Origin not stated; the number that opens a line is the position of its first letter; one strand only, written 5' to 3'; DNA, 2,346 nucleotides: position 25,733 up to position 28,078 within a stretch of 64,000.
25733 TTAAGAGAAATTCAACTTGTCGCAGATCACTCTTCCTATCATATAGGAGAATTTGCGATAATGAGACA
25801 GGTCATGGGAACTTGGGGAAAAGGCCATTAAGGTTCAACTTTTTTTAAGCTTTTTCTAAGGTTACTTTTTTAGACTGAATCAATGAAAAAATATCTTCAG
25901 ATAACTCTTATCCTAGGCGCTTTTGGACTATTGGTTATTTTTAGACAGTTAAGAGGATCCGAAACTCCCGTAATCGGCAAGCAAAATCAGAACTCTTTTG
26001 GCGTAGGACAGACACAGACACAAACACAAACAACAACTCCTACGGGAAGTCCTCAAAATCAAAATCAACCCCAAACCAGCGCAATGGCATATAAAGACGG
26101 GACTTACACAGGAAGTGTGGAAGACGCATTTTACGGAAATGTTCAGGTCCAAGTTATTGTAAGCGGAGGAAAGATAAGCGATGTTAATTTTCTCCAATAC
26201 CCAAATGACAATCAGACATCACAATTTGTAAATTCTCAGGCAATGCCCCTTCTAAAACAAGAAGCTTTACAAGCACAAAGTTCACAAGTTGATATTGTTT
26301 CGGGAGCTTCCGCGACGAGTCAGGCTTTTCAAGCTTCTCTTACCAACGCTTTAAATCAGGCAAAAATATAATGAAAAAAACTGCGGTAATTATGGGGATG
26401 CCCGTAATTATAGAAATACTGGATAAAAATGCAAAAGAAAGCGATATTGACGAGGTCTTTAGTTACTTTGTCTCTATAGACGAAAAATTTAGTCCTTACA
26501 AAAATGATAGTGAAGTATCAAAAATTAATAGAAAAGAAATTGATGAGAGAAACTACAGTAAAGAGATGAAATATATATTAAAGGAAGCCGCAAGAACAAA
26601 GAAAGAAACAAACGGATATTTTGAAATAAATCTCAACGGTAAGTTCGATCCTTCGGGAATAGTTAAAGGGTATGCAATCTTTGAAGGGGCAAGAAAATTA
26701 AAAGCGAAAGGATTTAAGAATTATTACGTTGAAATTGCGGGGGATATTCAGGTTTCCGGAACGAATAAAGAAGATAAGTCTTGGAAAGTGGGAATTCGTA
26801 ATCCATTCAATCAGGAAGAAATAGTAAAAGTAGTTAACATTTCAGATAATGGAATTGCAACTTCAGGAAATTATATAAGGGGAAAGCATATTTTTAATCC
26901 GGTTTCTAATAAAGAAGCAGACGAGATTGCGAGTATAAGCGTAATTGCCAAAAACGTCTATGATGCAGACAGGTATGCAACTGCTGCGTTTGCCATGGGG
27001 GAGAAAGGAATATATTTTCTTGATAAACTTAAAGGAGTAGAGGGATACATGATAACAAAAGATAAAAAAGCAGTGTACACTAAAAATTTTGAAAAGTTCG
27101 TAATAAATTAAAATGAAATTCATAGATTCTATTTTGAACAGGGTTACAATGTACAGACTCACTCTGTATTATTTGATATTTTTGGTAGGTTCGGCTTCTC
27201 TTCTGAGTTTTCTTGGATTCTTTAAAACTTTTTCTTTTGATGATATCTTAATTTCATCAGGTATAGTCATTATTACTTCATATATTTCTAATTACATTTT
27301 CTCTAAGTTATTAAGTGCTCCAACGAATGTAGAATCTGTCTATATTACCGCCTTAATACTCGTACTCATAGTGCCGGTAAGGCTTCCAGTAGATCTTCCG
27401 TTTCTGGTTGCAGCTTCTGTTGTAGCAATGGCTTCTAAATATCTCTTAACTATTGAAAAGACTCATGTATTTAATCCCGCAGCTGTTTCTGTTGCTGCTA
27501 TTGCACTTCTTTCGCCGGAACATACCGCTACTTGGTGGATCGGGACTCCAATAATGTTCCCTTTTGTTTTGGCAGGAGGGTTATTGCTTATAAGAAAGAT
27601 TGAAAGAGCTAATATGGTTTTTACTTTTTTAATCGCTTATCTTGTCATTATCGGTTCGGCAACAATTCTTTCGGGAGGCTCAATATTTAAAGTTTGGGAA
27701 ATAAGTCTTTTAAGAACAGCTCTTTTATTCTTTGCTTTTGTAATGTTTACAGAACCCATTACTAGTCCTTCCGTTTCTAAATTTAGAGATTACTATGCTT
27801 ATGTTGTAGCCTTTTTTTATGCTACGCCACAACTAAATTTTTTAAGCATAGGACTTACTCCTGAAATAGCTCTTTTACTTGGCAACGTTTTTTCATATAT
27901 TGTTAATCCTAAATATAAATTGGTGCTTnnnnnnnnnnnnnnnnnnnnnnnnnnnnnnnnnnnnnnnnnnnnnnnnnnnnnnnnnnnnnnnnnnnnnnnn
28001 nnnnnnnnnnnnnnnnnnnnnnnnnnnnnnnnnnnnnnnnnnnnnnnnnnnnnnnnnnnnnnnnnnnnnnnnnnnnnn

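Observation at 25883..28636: Compact flavinylation cluster: FMN-binding protein + ApbE + an RnfD/NqrB-like membrane domain fused to an NqrF-like FAD/NAD(P)H domain (putative minimal Nqr/Rnf-like redox module)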

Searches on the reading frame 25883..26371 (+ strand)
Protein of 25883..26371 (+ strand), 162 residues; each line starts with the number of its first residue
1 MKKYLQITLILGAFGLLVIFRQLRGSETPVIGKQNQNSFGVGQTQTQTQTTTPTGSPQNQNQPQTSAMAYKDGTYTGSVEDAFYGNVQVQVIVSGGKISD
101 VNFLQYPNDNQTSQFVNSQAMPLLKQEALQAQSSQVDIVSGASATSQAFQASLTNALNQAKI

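Call 3: search_protein_families(library=pfam, proteins=[window:25883-26371:+], max_evalue=0.01)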
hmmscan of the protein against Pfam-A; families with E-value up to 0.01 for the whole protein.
window:25883-26371:+ (162 aa): 1 family
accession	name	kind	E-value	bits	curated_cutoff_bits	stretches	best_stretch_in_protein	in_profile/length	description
PF04205.19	FMN_bind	-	7.8e-11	42.9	22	1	84-158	3-77/77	FMN-binding domain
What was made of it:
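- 25883..26371 (+): Flavinylated subunit (162 aa), NqrC/RnfG-like. It has an N-terminal MKK + hydrophobic anchor (residues about 4-20), a Q/T/S/P-rich linker (about 28-68) and an FMN_bind domain (84-158). Predicted topology is N-in/C-out. Pfam PF04205, E 7.8e-11 (call 3).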

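Call 4: search_protein_families(library=ncbifam, proteins=[window:25883-26371:+], max_evalue=0.01)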
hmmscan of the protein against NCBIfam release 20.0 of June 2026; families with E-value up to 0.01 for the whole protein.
window:25883-26371:+ (162 aa): 1 family
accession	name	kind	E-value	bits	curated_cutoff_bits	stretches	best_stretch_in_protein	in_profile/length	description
NF041941.1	lipo_FMN_PplA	exception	0.00053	19.3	325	0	45-107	33-96/302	extracellular electron transfer flavoprotein PplA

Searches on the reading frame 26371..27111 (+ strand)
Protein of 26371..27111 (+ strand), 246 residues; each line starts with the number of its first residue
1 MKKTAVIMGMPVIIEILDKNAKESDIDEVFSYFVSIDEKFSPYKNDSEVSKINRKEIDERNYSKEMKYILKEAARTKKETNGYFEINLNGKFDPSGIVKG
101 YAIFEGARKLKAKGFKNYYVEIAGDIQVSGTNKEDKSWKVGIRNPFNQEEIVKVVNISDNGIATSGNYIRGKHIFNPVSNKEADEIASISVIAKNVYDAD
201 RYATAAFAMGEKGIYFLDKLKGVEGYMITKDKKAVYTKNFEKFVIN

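Call 3: search_protein_families(library=pfam, proteins=[window:26371-27111:+], max_evalue=0.01)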
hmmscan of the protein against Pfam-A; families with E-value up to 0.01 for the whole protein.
window:26371-27111:+ (246 aa): 1 family
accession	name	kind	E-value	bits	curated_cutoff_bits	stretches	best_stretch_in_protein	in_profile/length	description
PF02424.20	ApbE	-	1.5e-42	146.4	25.6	2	91-226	125-265/266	ApbE family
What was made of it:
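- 26371..27111 (+): Compact, leaderless ApbE FAD:protein FMN transferase (246 aa). Its start is translationally coupled to the FMN_bind stop. Pfam PF02424, E 1.5e-42 (call 3).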

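Call 4: search_protein_families(library=ncbifam, proteins=[window:26371-27111:+], max_evalue=0.01)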
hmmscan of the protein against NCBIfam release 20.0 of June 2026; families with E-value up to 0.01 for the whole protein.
window:26371-27111:+ (246 aa): 1 family
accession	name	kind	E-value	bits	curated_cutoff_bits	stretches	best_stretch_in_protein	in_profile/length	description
NF007774.0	PRK10461.1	equivalog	4.3e-23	81.8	498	1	93-244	182-346/351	FAD:protein FMN transferase ApbE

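Call 59: list_cluster_members(proteins=[P0001, window:26371-27108:+, window:25883-26368:+])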
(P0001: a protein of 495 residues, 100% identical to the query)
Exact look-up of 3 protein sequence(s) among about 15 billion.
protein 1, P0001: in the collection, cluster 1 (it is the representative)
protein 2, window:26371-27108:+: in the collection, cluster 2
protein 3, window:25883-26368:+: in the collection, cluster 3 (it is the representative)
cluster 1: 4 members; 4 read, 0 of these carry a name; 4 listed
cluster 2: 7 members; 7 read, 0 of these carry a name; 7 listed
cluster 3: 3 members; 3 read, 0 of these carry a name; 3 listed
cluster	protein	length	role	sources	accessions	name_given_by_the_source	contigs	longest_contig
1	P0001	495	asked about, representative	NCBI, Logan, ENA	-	-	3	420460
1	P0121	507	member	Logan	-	-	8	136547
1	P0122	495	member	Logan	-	-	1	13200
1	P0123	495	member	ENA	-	-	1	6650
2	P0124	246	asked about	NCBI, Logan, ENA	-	-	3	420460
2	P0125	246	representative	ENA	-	-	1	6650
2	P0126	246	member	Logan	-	-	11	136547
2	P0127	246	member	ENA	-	-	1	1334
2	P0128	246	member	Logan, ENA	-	-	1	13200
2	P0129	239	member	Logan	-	-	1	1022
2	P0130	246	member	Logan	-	-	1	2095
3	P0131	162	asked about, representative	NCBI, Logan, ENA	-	-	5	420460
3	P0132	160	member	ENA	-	-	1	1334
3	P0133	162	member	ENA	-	-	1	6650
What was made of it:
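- Tried and rejected: Cluster look-ups gave no organism name (call 59).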

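Call 60: search_solved_structures(query=window:26371-27108:+, max_evalue=0.001, show_alignments=3)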
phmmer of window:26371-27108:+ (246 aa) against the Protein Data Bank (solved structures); distinct sequences matched with E-value up to 0.001: 13.
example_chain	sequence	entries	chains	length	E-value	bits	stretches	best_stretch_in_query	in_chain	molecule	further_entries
6nxi_A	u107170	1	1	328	1.8e-18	70.6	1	93-228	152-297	FAD:protein FMN transferase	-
7esa_A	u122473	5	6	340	1.9e-18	70.5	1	78-238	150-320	FAD:protein FMN transferase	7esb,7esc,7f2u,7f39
6nxj_A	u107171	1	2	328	3.7e-17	66.2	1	93-228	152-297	FAD:protein FMN transferase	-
4xgw_A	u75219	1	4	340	1.5e-16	64.3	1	92-236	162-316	FAD:protein FMN transferase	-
2o18_A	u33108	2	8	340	5.2e-16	62.5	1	92-236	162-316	Thiamine biosynthesis lipoprotein apbE | FAD:protein FMN transferase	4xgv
5mgy_H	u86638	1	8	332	6.7e-16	62.1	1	92-239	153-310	FAD:protein FMN transferase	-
4xgx_A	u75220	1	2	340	4e-15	59.6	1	92-236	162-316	FAD:protein FMN transferase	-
3pnd_A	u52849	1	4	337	4.8e-15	59.3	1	93-236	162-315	Thiamine biosynthesis lipoprotein ApbE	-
1vrm_A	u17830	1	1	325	7.2e-11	45.7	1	89-212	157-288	hypothetical protein TM1553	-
4xdt_A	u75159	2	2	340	4.1e-09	39.9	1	96-234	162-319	FAD:protein FMN transferase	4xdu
4ifu_A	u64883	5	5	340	1.5e-08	38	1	96-234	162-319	FAD:protein FMN transferase | Thiamine biosynthesis lipoprotein ApbE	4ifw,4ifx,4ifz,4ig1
7mgt_A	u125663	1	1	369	1.9e-08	37.7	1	97-234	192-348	FAD:protein FMN transferase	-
4xdr_A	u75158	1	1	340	2e-07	34.4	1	96-234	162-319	FAD:protein FMN transferase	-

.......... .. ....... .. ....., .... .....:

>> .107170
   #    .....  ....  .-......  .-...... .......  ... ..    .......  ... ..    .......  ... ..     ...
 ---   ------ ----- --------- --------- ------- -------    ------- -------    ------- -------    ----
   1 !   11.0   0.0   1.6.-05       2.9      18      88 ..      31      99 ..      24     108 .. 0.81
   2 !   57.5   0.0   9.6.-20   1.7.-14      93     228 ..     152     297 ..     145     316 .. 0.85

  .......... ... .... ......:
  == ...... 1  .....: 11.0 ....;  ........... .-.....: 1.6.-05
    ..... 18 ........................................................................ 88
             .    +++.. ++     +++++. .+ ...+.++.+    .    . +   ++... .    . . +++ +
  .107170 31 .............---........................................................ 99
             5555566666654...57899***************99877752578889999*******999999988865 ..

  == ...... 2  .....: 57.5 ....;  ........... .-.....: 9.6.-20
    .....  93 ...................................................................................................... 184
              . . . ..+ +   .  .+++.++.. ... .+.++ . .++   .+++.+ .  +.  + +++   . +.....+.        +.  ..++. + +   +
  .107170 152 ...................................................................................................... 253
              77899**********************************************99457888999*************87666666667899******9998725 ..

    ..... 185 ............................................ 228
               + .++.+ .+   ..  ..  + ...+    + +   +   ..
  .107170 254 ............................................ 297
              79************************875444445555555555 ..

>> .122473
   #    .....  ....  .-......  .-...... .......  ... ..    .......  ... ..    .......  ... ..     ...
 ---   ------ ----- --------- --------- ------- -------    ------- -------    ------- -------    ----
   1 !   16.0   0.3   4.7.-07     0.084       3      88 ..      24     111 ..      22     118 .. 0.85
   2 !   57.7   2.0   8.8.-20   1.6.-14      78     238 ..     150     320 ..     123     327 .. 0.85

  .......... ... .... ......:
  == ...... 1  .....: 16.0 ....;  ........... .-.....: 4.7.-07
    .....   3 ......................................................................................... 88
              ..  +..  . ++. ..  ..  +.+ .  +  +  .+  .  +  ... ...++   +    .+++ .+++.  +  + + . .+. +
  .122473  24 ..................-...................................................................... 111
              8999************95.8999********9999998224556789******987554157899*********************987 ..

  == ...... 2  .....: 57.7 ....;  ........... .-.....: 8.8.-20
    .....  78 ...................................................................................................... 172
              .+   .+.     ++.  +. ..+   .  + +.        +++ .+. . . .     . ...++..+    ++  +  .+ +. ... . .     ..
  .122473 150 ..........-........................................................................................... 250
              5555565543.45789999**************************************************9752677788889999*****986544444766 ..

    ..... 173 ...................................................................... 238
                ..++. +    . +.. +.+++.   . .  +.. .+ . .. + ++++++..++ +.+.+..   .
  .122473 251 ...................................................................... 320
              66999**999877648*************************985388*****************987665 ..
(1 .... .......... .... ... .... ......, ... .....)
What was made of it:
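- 26371..27111 (+): Residue 3 aligns with residue 24 of the Listeria FmnB chain 7esa, at the start of the catalytic fold, and about 40 residues of the helical subdomain are missing (call 60).
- On ApbE flavin transferase: It aligns with solved ApbE/FmnB structures over residues 3-238 (call 60).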

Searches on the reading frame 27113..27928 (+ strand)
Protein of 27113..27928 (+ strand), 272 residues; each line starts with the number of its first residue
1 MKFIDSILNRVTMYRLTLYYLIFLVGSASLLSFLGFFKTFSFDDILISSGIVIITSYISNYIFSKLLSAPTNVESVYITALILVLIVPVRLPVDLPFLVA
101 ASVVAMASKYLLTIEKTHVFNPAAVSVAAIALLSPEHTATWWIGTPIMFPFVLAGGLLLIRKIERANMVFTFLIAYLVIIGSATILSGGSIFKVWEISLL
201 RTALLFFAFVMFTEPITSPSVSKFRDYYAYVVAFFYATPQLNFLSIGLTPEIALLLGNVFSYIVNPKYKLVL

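Call 21: search_solved_structures(query=A2, max_evalue=10, show_alignments=4)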
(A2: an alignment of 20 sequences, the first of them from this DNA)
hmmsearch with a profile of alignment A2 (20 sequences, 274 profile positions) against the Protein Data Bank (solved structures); distinct sequences matched with E-value up to 10: 4.
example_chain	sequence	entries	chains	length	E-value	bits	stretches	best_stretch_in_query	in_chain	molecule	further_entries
7xk3_B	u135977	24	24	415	0.029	17.2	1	149-250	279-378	Na(+)-translocating NADH-quinone reductase subunit B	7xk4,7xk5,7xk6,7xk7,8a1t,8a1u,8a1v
9ud3_B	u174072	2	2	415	0.029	17.2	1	149-250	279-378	Na(+)-translocating NADH-quinone reductase subunit B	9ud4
9lrr_B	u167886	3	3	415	0.038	16.9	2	149-250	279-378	Na(+)-translocating NADH-quinone reductase subunit B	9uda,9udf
8ahx_D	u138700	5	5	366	2.8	10.7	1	151-234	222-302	Ion-translocating oxidoreductase complex subunit D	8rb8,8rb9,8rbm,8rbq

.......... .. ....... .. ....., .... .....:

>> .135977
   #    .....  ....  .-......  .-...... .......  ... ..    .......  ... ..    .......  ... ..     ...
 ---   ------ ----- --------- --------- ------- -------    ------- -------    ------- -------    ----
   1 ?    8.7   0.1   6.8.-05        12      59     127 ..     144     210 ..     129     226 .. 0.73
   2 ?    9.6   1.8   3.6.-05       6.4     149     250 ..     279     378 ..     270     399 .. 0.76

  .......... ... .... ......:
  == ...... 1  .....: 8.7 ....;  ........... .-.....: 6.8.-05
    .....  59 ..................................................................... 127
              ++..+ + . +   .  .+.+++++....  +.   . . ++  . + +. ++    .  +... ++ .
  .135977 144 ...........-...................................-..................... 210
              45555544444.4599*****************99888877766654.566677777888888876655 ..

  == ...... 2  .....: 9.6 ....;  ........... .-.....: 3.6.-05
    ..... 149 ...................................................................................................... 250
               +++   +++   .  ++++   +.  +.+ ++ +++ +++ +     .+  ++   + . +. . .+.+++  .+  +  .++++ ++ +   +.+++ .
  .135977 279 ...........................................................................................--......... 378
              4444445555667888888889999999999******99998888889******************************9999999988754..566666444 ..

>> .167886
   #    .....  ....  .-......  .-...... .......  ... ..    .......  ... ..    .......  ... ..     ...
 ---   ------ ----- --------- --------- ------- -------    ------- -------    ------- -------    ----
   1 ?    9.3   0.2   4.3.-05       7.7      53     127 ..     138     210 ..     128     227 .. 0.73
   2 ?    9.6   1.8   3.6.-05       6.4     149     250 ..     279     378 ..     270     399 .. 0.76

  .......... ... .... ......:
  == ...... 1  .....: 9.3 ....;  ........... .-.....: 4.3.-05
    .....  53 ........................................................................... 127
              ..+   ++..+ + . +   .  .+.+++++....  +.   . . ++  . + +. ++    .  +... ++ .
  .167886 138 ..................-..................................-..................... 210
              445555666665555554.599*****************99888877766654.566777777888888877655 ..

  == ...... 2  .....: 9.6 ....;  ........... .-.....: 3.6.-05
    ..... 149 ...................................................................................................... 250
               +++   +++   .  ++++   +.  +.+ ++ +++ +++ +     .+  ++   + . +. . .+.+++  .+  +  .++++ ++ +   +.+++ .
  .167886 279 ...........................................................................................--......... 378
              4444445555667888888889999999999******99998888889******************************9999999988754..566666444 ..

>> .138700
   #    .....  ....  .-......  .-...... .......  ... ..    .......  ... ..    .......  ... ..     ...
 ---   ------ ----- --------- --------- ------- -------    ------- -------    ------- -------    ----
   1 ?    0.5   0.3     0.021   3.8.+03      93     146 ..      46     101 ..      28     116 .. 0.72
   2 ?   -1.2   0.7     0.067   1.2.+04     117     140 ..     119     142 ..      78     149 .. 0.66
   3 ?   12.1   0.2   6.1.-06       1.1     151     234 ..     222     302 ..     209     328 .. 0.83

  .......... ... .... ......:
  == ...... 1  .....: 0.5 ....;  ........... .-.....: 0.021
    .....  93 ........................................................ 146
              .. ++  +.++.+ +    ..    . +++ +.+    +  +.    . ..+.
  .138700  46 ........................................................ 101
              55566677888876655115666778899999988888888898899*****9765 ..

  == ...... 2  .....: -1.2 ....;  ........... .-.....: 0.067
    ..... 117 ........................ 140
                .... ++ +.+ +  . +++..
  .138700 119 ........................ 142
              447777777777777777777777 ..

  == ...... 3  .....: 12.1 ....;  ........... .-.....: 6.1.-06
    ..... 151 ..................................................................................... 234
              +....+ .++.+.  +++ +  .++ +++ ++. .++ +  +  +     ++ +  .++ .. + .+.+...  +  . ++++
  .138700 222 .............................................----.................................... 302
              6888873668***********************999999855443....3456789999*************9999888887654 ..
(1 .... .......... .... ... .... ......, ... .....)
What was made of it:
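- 27512..27547 (+): Truncated 'five-helix linker' (residues 134-145, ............). This is the extracytoplasmic loop where RnfD/NqrB carry a roughly 50-70-residue linker bearing the flavinylated Thr. Profile alignment: query 128-148 (21 aa) spans NqrB 211-278 (68 aa, which contains T236) (call 21).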
